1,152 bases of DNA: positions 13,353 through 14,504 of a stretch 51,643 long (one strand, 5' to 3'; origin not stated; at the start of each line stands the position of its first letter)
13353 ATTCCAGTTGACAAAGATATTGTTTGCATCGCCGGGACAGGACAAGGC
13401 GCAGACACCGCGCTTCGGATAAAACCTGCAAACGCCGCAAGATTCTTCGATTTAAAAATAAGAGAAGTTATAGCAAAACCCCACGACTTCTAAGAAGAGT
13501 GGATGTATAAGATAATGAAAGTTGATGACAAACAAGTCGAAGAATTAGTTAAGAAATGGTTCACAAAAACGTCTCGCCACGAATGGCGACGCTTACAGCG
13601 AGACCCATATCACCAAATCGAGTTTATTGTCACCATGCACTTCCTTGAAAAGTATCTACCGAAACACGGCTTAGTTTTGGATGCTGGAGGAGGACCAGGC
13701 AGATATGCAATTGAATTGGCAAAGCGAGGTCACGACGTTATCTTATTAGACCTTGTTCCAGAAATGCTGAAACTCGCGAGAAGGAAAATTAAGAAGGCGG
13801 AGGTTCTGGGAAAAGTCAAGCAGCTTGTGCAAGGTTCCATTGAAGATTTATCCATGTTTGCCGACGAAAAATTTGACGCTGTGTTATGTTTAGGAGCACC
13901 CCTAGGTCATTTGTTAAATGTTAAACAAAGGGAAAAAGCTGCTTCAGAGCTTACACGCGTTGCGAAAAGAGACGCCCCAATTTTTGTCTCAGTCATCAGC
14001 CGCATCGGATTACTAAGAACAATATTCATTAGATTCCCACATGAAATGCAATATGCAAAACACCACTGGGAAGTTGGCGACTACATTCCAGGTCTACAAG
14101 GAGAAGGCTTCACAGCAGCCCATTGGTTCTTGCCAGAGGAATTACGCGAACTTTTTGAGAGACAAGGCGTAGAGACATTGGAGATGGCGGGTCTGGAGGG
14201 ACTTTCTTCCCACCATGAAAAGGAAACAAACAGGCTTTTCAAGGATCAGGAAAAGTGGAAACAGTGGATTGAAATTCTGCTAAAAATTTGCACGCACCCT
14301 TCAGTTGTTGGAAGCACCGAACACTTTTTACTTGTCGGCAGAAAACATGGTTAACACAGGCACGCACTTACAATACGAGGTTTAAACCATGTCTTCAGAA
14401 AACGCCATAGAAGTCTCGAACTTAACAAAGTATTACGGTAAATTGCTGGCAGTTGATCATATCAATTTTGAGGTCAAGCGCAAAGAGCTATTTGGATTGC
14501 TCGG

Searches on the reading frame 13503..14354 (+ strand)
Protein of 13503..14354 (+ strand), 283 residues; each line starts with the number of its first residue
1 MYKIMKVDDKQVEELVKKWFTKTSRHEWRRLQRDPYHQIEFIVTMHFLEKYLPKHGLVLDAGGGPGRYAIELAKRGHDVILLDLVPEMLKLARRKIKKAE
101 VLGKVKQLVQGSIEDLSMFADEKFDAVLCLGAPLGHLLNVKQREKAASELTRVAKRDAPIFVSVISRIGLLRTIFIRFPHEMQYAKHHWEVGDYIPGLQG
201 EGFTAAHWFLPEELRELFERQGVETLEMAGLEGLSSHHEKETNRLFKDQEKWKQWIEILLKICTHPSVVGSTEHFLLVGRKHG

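Call 23: search_protein_families(library=pfam, proteins=[window:13503-14354:+], max_evalue=0.01)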
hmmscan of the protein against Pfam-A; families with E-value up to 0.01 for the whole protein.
window:13503-14354:+ (283 aa): 7 families
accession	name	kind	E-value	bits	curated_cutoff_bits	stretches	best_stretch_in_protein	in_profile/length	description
PF13649.12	Methyltransf_25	-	2.2e-19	70.4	27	1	58-156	1-95/97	Methyltransferase domain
PF08241.18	Methyltransf_11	-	3.4e-17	63.3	21.2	1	59-158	1-91/95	Methyltransferase domain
PF13847.12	Methyltransf_31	-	2.3e-11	44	27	1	58-166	7-113/145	Methyltransferase domain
PF08242.18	Methyltransf_12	-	1.5e-07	32.5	30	1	59-157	1-95/98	Methyltransferase domain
PF13489.12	Methyltransf_23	-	2.5e-07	31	27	1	46-226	14-162/164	Methyltransferase domain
PF01209.24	Ubie_methyltran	-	6.6e-07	29.4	20.1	1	57-169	50-158/233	ubiE/COQ5 methyltransferase family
PF24675.1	NpmA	-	3.1e-05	23.8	60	1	46-164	15-138/214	16S rRNA (adenine(1408)-N(1))-methyltransferase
